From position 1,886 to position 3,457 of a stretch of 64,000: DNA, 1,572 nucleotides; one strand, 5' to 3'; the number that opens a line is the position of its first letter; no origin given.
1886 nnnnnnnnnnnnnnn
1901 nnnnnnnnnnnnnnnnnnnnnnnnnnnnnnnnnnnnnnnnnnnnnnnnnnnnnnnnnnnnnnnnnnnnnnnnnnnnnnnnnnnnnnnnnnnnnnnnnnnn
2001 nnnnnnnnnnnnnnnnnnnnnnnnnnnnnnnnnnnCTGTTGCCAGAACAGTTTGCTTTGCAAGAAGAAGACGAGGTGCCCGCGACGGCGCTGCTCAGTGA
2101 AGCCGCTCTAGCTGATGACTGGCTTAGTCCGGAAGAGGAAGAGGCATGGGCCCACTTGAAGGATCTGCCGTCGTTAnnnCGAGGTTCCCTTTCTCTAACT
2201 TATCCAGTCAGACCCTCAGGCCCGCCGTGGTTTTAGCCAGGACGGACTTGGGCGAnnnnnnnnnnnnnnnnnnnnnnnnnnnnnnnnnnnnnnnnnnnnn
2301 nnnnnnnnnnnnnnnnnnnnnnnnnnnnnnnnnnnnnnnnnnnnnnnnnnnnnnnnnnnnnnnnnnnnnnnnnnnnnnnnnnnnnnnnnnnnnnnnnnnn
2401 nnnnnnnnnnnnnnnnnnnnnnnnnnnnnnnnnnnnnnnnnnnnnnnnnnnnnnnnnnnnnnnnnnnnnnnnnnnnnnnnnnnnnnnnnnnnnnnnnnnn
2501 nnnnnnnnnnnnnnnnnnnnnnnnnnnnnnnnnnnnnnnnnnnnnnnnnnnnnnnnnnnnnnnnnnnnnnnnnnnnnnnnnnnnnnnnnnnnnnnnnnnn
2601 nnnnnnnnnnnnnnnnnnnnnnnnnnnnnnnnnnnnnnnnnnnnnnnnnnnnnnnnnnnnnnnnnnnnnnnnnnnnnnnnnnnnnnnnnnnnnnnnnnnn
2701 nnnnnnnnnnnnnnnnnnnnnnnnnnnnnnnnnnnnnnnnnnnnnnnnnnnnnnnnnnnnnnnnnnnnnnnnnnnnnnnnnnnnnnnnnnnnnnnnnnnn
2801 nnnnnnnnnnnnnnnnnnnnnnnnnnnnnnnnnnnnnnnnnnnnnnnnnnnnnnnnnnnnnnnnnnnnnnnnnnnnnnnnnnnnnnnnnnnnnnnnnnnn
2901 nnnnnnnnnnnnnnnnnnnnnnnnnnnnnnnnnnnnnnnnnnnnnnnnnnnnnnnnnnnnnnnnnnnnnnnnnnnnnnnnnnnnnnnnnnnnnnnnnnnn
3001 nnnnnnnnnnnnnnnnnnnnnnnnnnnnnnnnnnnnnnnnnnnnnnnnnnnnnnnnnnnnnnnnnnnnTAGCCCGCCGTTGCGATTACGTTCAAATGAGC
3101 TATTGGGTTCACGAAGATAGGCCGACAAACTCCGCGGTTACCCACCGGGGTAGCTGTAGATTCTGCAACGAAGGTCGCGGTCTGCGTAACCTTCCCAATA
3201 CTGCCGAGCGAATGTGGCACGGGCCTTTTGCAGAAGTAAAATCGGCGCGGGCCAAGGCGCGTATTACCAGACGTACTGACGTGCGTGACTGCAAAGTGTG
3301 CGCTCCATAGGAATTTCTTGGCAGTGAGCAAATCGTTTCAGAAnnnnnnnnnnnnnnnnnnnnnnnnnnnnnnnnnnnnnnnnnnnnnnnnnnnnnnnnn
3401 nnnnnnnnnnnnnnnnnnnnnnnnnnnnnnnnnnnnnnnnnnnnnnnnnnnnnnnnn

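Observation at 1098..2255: T5orf172 (GIY-YIG-like) nuclease-type domain fused to a cold-shock domain, inserted between sufB and sufC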

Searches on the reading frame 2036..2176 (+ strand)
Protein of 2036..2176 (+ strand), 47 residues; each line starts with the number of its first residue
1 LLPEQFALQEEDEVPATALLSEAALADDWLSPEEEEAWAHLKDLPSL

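Call 27: search_protein_families(library=pfam, proteins=[window:2039-2176:+], max_evalue=10)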
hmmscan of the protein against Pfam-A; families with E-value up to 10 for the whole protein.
seq(46 aa): 0 families

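Call 31: find_homologous_proteins(query=window:2036-2176:+, max_evalue=10)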
Query seq(47 aa) (47 aa): 5 proteins with E <= 10 among 5 candidates.
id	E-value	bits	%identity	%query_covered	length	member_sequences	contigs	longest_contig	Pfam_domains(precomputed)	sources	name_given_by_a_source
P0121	2.9e-14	69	93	85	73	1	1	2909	-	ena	-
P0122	2.7e-10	57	80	85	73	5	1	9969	-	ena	-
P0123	7.6e-10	56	80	85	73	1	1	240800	-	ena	-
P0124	7.5e-4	37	71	66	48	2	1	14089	-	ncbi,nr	ncbi:MAG: hypothetical protein QOJ16_1694 [Acidobacteriota bacterium]|nr:hypothetical protein [Acido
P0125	2.7e-3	35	66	74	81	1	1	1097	-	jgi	jgi:hypothetical protein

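Call 33: find_encoding_contigs(protein=P0123, flank=5000, max_places=2)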
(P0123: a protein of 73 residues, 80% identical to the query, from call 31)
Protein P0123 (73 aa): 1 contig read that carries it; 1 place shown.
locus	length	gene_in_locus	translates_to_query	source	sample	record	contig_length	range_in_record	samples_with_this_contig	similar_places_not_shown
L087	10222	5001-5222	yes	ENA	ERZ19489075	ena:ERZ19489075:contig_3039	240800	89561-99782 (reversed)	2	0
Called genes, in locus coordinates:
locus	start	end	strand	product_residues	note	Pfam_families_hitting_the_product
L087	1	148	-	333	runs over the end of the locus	PF00248:Aldo_ket_red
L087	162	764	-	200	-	-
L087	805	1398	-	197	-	PF08819:DUF1802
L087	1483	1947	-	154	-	PF03352:Adenine_glyco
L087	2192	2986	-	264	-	PF01026:TatD_DNase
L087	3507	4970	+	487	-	PF19295:SufBD_N, PF01458:SUFBD_core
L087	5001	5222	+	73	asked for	-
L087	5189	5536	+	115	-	PF02452:PemK_toxin (weak)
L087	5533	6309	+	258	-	PF00005:ABC_tran, PF02463:SMC_N (faint)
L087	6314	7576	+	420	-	PF19295:SufBD_N (weak), PF01458:SUFBD_core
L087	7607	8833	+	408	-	PF00155:Aminotran_1_2, PF00266:Aminotran_5, PF01041:DegT_DnrJ_EryC1 (weak), PF01053:Cys_Met_Meta_PP (weak), PF01212:Beta_elim_lyase (weak)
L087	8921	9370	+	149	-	PF01592:NifU_N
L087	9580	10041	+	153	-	PF01592:NifU_N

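Call 34: find_encoding_contigs(protein=P0121, flank=5000, max_places=2)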
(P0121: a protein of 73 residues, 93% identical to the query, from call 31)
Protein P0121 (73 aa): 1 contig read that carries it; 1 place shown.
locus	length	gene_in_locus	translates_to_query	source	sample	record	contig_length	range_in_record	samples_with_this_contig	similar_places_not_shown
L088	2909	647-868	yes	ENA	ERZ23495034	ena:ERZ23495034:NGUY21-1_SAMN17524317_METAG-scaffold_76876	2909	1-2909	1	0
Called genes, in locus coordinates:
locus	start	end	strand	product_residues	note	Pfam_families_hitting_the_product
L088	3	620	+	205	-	?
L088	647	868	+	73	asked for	-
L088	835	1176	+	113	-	-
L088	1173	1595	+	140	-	-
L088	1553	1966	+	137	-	-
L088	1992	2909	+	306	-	?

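Call 40: find_encoding_contigs(protein=P0122, flank=5000, max_places=3)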
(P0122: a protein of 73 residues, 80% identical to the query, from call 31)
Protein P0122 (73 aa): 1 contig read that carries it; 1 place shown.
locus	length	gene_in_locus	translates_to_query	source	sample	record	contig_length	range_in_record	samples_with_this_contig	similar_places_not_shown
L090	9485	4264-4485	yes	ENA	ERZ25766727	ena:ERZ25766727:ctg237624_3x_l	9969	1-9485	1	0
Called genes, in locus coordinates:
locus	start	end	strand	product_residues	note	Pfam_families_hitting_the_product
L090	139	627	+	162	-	PF13384:HTH_23, PF13518:HTH_28 (weak), PF13551:HTH_29, PF13565:HTH_32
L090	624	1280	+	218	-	PF13358:DDE_3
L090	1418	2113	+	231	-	PF13304:AAA_21, PF13175:AAA_15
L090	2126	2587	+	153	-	-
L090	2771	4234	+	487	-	PF19295:SufBD_N, PF01458:SUFBD_core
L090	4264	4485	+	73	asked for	-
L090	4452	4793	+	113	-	PF02452:PemK_toxin (weak)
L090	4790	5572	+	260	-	PF00005:ABC_tran, PF02463:SMC_N (faint)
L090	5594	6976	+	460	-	PF19295:SufBD_N, PF01458:SUFBD_core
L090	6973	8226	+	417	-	PF00155:Aminotran_1_2, PF00266:Aminotran_5, PF01041:DegT_DnrJ_EryC1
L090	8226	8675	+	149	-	PF01592:NifU_N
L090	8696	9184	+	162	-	PF01592:NifU_N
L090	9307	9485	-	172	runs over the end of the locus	-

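Call 98: search_protein_families(library=pfam, proteins=[L088:835-1173:+, L087:5189-5533:+, P0121, P0123], max_evalue=1)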
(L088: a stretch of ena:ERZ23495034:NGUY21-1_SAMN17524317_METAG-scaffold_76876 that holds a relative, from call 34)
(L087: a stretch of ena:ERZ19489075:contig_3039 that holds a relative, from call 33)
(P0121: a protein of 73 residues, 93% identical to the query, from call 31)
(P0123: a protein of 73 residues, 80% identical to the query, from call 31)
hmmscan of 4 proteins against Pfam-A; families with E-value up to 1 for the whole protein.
L088:835-1173:+ (113 aa): 0 families

L087:5189-5533:+ (115 aa): 2 families
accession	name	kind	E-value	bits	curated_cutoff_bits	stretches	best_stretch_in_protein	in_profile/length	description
PF02452.23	PemK_toxin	-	2.3e-05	25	23.1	1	6-99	2-100/109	PemK-like, MazF-like toxin of type II toxin-antitoxin system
PF13365.12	Trypsin_2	-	0.26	12.5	27.6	1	17-90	33-108/144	Trypsin-like peptidase domain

P0121 (73 aa): 0 families

P0123 (73 aa): 1 family
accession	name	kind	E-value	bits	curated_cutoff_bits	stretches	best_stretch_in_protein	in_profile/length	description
PF19420.4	DDAH_eukar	-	0.19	11.4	23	1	6-62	21-73/291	N,N dimethylarginine dimethylhydrolase, eukaryotic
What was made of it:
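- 2146..2289 (+): Remnant of the PemK/MazF-like toxin gene: 47 codons, after an in-frame internal deletion of 66 codons. It keeps the ATGA stop/start overlap with sufC. The L087 toxin passes the Pfam PemK_toxin cut-off (call 98).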

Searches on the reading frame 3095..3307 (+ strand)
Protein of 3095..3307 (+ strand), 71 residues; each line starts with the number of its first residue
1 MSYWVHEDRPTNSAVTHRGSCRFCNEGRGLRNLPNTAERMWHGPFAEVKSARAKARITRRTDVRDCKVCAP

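Call 5: search_protein_families(library=pfam, proteins=[window:3095-3307:+], max_evalue=0.1)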
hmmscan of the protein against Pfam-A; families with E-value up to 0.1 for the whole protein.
window:3095-3307:+ (71 aa): 1 family
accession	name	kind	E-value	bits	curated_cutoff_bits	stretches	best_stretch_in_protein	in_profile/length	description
PF19746.4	DUF6233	-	0.062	13.9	27.6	0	51-71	35-54/59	Family of unknown function (DUF6233)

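Call 69: find_homologous_proteins(query=window:3095-3307:+, max_evalue=0.001)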
Query window:3095-3307:+ (71 aa): 1 proteins with E <= 0.001 among 2 candidates.
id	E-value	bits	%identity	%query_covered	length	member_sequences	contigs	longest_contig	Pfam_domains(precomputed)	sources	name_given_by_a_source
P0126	2.4e-15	74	44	100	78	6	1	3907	-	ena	-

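Call 71: find_encoding_contigs(protein=P0126, flank=4000, max_places=3)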
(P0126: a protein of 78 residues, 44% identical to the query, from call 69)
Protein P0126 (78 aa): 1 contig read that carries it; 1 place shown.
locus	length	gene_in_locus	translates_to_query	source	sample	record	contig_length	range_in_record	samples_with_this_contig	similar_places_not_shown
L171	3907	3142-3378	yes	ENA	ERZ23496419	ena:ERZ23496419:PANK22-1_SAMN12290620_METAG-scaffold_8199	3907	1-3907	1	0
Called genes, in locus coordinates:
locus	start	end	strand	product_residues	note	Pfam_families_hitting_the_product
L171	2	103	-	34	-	?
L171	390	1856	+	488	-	PF19295:SufBD_N, PF01458:SUFBD_core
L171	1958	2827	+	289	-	PF00005:ABC_tran, PF02463:SMC_N (faint)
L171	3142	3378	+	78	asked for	-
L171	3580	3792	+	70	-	PF19295:SufBD_N (weak)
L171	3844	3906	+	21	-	?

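Call 98: search_protein_families(library=pfam, proteins=[P0126], max_evalue=1)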
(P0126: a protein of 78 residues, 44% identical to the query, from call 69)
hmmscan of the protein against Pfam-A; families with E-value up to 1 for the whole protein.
P0126 (78 aa): 0 families
